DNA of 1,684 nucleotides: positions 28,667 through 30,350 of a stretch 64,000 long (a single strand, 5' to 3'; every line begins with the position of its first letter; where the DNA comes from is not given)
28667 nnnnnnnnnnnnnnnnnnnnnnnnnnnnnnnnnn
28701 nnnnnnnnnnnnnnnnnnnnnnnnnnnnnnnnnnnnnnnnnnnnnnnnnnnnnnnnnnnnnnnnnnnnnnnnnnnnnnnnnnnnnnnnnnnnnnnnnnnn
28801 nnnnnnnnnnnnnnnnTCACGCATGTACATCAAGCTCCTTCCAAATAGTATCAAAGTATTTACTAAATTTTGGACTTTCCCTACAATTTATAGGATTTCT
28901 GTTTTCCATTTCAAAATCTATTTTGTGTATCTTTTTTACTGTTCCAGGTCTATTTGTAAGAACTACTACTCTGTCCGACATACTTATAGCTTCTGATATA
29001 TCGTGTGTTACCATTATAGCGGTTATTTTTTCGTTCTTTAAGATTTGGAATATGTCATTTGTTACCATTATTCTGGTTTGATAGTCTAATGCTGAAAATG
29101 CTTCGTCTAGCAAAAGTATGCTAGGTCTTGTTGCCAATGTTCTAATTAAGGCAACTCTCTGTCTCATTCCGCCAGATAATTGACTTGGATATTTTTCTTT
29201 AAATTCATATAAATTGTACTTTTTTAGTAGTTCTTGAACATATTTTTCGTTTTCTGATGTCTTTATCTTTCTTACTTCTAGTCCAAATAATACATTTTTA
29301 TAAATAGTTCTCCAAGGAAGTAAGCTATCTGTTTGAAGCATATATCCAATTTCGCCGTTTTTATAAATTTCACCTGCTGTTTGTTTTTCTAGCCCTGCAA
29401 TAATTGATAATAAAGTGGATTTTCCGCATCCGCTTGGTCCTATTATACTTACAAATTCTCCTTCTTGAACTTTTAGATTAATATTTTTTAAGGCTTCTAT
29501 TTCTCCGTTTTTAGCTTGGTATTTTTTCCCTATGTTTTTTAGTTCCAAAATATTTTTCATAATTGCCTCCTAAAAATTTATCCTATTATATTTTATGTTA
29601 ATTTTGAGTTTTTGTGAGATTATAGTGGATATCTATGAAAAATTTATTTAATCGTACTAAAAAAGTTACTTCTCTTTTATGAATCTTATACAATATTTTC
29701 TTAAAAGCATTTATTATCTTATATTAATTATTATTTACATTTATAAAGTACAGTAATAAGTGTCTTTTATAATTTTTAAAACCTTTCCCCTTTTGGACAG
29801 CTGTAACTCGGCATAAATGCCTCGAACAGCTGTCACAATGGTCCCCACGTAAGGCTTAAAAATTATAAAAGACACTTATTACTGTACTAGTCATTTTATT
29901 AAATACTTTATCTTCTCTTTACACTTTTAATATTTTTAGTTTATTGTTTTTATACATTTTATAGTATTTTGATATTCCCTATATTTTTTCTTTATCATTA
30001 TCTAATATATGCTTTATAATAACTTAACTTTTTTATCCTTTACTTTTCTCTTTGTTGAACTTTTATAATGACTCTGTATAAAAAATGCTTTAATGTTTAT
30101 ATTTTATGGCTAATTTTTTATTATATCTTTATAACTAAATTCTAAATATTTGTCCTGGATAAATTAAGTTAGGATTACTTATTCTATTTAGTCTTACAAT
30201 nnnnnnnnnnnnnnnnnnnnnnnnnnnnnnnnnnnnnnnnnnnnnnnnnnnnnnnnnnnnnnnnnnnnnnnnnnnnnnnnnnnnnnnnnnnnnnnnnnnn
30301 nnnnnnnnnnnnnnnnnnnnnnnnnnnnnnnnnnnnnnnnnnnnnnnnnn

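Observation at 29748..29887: Conserved ~72-nt core presented at the tip of a long perfect hairpin (copy A of a two-copy family)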

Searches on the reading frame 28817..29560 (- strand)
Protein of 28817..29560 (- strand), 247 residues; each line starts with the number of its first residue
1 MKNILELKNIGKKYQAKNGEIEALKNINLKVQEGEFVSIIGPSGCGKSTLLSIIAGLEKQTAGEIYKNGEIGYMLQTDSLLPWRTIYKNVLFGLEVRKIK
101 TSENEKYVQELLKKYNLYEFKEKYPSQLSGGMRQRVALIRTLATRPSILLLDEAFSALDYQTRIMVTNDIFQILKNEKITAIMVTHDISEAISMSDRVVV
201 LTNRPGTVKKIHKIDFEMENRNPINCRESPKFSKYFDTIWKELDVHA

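Call 30: find_encoding_contigs(protein=window:28817-29560:-, flank=2500, max_places=10)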
Protein window:28817-29560:- (247 aa): 23 contigs read that carry it; 9 places shown.
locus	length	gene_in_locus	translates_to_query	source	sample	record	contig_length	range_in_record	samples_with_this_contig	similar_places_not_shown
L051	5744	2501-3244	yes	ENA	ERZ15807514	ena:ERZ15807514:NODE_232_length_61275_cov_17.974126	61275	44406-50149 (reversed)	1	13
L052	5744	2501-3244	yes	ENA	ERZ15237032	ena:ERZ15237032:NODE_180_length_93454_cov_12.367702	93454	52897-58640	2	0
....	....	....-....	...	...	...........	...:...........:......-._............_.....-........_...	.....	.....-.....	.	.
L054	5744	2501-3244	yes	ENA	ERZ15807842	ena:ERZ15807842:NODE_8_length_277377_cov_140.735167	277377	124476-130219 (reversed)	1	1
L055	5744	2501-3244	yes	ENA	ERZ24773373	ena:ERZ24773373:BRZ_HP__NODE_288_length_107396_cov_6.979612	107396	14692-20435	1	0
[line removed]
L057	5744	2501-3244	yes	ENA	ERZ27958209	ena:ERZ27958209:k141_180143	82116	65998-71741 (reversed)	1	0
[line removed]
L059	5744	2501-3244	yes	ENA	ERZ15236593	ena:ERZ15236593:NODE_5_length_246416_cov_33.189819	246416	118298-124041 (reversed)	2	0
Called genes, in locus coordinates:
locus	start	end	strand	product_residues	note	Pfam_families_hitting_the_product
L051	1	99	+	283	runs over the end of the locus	PF01078:Mg_chelatase, PF13335:Mg_chelatase_C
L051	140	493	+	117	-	PF08378:NERD, PF02021:UPF0102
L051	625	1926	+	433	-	PF01183:Glyco_hydro_25, PF01476:LysM, PF23446:LysM1_NFP_LYK (faint), PF23473:LysM3_LYK4_5 (faint), PF01476:LysM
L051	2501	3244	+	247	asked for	PF13191:AAA_16 (faint), PF00005:ABC_tran, PF02463:SMC_N (faint), PF13304:AAA_21 (faint)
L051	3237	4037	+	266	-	PF00528:BPD_transp_1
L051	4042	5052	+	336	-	PF12974:Phosphonate-bd, PF13379:NMT1_2, PF09084:NMT1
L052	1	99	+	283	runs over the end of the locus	PF01078:Mg_chelatase, PF13335:Mg_chelatase_C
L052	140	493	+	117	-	PF08378:NERD, PF02021:UPF0102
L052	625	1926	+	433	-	PF01183:Glyco_hydro_25, PF01476:LysM, PF23446:LysM1_NFP_LYK (faint), PF23473:LysM3_LYK4_5 (faint), PF01476:LysM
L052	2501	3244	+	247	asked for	PF13191:AAA_16 (faint), PF00005:ABC_tran, PF02463:SMC_N (faint), PF13304:AAA_21 (faint)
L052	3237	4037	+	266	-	PF00528:BPD_transp_1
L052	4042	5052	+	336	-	PF12974:Phosphonate-bd, PF13379:NMT1_2, PF09084:NMT1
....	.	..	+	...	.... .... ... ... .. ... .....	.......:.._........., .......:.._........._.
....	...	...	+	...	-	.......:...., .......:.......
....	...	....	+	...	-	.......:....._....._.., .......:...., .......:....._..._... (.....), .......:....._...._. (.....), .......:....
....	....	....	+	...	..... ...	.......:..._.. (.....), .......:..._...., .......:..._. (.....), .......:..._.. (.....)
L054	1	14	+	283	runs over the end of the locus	PF01078:Mg_chelatase, PF13335:Mg_chelatase_C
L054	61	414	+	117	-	PF08378:NERD, PF02021:UPF0102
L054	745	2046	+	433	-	PF01183:Glyco_hydro_25, PF01476:LysM, PF23446:LysM1_NFP_LYK (faint), PF23473:LysM3_LYK4_5 (faint), PF01476:LysM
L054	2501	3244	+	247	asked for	PF13191:AAA_16 (faint), PF00005:ABC_tran, PF02463:SMC_N (faint), PF13304:AAA_21 (faint)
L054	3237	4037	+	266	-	PF00528:BPD_transp_1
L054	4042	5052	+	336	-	PF12974:Phosphonate-bd, PF13379:NMT1_2, PF09084:NMT1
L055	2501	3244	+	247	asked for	PF13191:AAA_16 (faint), PF00005:ABC_tran, PF02463:SMC_N (faint), PF13304:AAA_21 (faint)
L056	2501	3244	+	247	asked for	PF13191:AAA_16 (faint), PF00005:ABC_tran, PF02463:SMC_N (faint), PF13304:AAA_21 (faint)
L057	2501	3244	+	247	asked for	PF13191:AAA_16 (faint), PF00005:ABC_tran, PF02463:SMC_N (faint), PF13304:AAA_21 (faint)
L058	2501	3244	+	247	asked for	PF13191:AAA_16 (faint), PF00005:ABC_tran, PF02463:SMC_N (faint), PF13304:AAA_21 (faint)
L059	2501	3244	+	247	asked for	PF13191:AAA_16 (faint), PF00005:ABC_tran, PF02463:SMC_N (faint), PF13304:AAA_21 (faint)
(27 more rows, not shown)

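Call 48: find_homologous_proteins(query=window:28817-29560:-, max_evalue=1e-60)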
Query window:28817-29560:- (247 aa): 7957 proteins with E <= 1e-60 among 8000 candidates; the best 120 are listed.
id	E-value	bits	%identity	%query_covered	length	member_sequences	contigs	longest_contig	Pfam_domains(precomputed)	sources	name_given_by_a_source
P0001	9.7e-157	537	100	100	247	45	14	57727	PF00005.34,PF02463.26,PF13304.13,PF13191.13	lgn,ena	-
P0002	2.1e-155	533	99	100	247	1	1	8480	PF00005.34,PF02463.26,PF13304.13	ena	-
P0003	9.8e-155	531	97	100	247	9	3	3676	PF00005.34,PF02463.26,PF13304.13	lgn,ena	-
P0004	1.3e-154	530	98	100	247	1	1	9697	PF00005.34,PF02463.26,PF13304.13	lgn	-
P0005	7.2e-154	528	97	100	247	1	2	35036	PF00005.34,PF02463.26,PF13304.13,PF13191.13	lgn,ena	-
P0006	1.1e-153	527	98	100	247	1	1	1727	PF00005.34,PF02463.26,PF13304.13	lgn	-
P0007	1.6e-153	527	96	100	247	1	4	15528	PF00005.34,PF13304.13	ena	-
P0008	3.5e-153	526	97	100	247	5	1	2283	PF00005.34,PF13401.13,PF02463.26,PF13304.13,PF13191.13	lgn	-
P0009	4.1e-153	525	97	100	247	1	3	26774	PF00005.34,PF02463.26,PF01637.25,PF13304.13,PF13191.13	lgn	-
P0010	2.1e-152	523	96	100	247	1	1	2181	PF00005.34,PF13401.13,PF02463.26,PF13304.13,PF13191.13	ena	-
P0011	2.2e-150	517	94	100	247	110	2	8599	PF00005.34,PF02463.26,PF13304.13,PF13191.13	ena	-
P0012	5.2e-150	515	94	100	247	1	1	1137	PF00005.34,PF13304.13,PF13191.13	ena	-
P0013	1.6e-149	514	94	100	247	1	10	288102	PF00005.34,PF13304.13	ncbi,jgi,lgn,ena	jgi:NitT/TauT family transport system ATP-binding protein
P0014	6.1e-149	512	93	100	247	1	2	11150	PF00005.34,PF13304.13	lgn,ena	-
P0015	6.3e-149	512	93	100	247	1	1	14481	PF00005.34,PF13304.13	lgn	-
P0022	7.7e-141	485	88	100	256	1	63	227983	PF00005.34,PF02463.26,PF13304.13,PF13191.13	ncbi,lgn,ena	-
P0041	3.0e-129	447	81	100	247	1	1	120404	PF00005.34,PF02463.26,PF01637.25,PF13304.13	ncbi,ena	ncbi:MAG: ABC transporter ATP-binding protein [Clostridia bacterium]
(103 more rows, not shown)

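Call 49: find_encoding_contigs(protein=P0013, flank=3000, max_places=3)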
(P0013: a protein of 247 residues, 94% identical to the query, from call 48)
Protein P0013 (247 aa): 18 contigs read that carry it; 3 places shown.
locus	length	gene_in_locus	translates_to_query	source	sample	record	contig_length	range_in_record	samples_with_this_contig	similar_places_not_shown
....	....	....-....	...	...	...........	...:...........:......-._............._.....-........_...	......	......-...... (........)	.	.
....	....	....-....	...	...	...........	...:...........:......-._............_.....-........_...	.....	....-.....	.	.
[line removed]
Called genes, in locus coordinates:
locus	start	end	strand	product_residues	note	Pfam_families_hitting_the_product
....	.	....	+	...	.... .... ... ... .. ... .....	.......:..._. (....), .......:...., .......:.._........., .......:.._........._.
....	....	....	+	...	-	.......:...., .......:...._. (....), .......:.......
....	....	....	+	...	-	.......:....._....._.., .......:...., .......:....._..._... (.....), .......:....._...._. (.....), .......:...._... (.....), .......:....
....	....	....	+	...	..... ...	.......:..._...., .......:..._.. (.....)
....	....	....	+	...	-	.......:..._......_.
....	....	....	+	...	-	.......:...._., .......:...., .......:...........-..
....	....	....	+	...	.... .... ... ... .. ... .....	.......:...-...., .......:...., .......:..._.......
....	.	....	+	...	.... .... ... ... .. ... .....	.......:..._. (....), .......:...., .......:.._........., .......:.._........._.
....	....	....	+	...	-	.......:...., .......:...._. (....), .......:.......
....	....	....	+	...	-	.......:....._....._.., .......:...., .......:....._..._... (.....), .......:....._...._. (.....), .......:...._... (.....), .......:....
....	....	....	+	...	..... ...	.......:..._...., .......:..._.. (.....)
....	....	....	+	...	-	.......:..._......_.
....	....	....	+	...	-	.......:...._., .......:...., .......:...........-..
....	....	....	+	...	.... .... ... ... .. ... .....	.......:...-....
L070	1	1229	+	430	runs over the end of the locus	PF05362:Lon_C (weak), PF13541:ChlI, PF01078:Mg_chelatase, PF13335:Mg_chelatase_C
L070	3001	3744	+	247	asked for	PF00005:ABC_tran, PF13304:AAA_21 (faint)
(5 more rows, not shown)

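Call 50: find_encoding_contigs(protein=P0022, flank=3000, max_places=4)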
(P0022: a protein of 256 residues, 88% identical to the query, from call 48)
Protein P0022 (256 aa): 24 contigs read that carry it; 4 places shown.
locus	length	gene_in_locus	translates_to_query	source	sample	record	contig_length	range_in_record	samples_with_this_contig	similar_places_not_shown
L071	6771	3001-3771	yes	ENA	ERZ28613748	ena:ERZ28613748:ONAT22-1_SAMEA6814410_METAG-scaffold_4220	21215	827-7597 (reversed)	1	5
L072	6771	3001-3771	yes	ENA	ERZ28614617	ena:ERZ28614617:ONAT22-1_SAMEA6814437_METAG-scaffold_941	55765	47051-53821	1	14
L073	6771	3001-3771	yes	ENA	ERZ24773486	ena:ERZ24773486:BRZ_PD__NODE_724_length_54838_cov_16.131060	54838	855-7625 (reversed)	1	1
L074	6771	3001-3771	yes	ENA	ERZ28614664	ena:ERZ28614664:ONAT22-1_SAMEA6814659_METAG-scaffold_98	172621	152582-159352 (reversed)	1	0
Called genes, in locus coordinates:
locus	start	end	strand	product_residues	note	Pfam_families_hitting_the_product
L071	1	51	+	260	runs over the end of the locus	PF02481:DNA_processg_A, PF17782:WHD_DprA (faint)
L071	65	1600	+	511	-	PF13541:ChlI, PF00493:MCM (faint), PF01078:Mg_chelatase, PF07728:AAA_5, PF13335:Mg_chelatase_C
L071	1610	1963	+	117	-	PF08378:NERD (weak), PF01939:NucS_C (weak), PF02021:UPF0102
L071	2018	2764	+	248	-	PF00106:adh_short, PF01370:Epimerase, PF08659:KR, PF13460:NAD_binding_10 (weak), PF13561:adh_short_C2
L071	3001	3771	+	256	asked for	PF02463:SMC_N (faint), PF13191:AAA_16 (faint), PF00005:ABC_tran, PF13304:AAA_21 (faint)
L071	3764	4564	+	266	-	PF00528:BPD_transp_1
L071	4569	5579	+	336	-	PF13379:NMT1_2, PF09084:NMT1, PF12974:Phosphonate-bd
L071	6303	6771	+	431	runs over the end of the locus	?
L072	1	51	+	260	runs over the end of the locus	PF02481:DNA_processg_A, PF17782:WHD_DprA (weak)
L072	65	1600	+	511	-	PF13541:ChlI, PF00493:MCM (faint), PF01078:Mg_chelatase, PF07728:AAA_5, PF13335:Mg_chelatase_C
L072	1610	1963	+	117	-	PF08378:NERD (weak), PF01939:NucS_C (weak), PF02021:UPF0102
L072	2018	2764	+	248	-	PF00106:adh_short, PF01370:Epimerase, PF08659:KR, PF13460:NAD_binding_10 (weak), PF13561:adh_short_C2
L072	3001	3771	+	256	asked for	PF02463:SMC_N (faint), PF13191:AAA_16 (faint), PF00005:ABC_tran, PF13304:AAA_21 (faint)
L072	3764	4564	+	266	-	PF00528:BPD_transp_1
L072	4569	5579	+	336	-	PF13379:NMT1_2, PF09084:NMT1, PF12974:Phosphonate-bd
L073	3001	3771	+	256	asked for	PF02463:SMC_N (faint), PF13191:AAA_16 (faint), PF00005:ABC_tran, PF13304:AAA_21 (faint)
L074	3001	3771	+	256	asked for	PF02463:SMC_N (faint), PF13191:AAA_16 (faint), PF00005:ABC_tran, PF13304:AAA_21 (faint)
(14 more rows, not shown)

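Call 51: find_encoding_contigs(protein=P0041, flank=3000, max_places=3)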
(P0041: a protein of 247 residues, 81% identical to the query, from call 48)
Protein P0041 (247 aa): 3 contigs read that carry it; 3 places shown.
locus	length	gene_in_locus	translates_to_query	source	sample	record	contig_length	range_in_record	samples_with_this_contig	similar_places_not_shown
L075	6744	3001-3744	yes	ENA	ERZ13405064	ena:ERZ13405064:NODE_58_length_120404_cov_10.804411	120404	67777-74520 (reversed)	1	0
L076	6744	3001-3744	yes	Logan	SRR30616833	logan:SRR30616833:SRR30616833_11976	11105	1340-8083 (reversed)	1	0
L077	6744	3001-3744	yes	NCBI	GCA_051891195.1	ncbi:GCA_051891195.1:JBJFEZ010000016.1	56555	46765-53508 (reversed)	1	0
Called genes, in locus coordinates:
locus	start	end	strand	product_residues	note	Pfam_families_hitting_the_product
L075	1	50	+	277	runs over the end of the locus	PF02481:DNA_processg_A, PF17782:WHD_DprA (weak)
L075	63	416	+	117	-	PF08378:NERD (weak), PF02021:UPF0102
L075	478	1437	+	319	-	PF00291:PALP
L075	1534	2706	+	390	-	PF01183:Glyco_hydro_25, PF23462:LysM3_NFP (faint), PF01476:LysM, PF23472:LysM2_CERK1_LYK3_4_5 (faint), PF23577:LysM_RLK (faint), PF01476:LysM, PF23473:LysM3_LYK4_5 (weak), PF01476:LysM, +1 more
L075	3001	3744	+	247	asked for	PF00005:ABC_tran, PF01637:ATPase_2 (faint), PF02463:SMC_N (faint), PF13304:AAA_21 (faint)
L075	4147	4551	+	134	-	PF00528:BPD_transp_1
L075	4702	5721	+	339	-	PF13379:NMT1_2, PF09084:NMT1, PF12974:Phosphonate-bd (weak)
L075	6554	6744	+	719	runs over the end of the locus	PF03477:ATP-cone, PF13597:NRDD, PF01228:Gly_radical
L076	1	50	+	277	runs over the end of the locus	PF02481:DNA_processg_A, PF17782:WHD_DprA (weak)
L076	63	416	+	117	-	PF08378:NERD (weak), PF02021:UPF0102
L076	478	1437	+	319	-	PF00291:PALP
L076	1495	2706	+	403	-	PF01183:Glyco_hydro_25, PF23462:LysM3_NFP (faint), PF23472:LysM2_CERK1_LYK3_4_5 (faint), PF01476:LysM, PF23446:LysM1_NFP_LYK (faint), PF01476:LysM, PF23473:LysM3_LYK4_5 (weak), PF01476:LysM, +1 more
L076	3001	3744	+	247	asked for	PF00005:ABC_tran, PF01637:ATPase_2 (faint), PF02463:SMC_N (faint), PF13304:AAA_21 (faint)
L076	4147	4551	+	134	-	PF00528:BPD_transp_1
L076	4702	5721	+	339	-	PF13379:NMT1_2, PF09084:NMT1, PF12974:Phosphonate-bd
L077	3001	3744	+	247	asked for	PF00005:ABC_tran, PF01637:ATPase_2 (faint), PF02463:SMC_N (faint), PF13304:AAA_21 (faint)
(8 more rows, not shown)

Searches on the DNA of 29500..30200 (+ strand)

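Call 5: search_rna_families(source=window, start=29500, end=30200, threshold=evalue, max_evalue=10, show_alignments=3)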
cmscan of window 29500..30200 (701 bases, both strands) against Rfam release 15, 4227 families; matches with E-value up to 10: 3.
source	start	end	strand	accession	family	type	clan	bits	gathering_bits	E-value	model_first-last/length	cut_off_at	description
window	29749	29890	+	RF01731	TwoAYGGAY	Cis-reg;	CL00106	25.3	43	0.16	1-168/168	no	TwoAYGGAY RNA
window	29544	29583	+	RF02120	FTX_2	Gene; lncRNA;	-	13.2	48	8.6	59-97/97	no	FTX transcript, XIST regulator conserved region 2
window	29661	29682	+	RF00066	U7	Gene; snRNA;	-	12.1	34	8.8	1-62/62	no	U7 small nuclear RNA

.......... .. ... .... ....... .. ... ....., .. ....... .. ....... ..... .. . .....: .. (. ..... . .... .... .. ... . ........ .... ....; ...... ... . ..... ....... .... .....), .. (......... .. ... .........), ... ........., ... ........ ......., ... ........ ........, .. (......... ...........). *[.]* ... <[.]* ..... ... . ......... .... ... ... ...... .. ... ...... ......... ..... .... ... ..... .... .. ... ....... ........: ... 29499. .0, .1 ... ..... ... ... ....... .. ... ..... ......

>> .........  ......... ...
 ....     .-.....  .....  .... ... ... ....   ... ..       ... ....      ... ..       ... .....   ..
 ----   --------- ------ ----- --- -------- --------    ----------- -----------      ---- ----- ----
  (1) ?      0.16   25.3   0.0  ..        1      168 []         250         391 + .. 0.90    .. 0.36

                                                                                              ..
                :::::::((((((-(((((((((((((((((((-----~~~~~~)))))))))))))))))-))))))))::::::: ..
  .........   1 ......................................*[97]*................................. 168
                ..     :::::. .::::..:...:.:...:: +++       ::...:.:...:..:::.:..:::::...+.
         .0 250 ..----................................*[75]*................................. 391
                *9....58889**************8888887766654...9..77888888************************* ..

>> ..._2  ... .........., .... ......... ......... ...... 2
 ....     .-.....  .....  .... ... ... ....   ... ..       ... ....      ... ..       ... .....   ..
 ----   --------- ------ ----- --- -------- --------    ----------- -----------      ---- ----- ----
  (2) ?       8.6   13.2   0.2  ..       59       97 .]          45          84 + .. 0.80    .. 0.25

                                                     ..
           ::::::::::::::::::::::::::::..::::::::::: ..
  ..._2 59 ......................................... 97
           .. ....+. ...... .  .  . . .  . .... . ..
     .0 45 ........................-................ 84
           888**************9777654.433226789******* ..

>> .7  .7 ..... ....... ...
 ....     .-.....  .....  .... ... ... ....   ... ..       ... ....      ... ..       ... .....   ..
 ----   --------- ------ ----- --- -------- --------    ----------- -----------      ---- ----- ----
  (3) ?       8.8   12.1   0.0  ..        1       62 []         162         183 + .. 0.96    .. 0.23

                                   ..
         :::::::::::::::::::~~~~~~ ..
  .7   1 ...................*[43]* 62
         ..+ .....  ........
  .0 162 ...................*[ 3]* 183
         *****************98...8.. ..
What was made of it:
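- On TwoAYGGAY RNA (RF01731): Only the outer stem aligned and 97 core positions of the model were skipped (call 5).
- Closest known: TwoAYGGAY RNA. Same: It is the only Rfam model giving any signal (25.3 bits, call 5).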

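Call 11: search_dna_similar(query=window:29700-29950:+, collection=plasmids, mode=distant, max_evalue=0.01)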
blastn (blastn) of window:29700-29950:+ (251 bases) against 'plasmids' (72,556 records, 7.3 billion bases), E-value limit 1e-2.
No match.

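Call 12: search_dna_similar(query=window:29700-29950:+, collection=phages, mode=distant, max_evalue=0.01)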
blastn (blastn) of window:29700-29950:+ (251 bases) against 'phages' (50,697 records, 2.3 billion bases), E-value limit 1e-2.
No match.
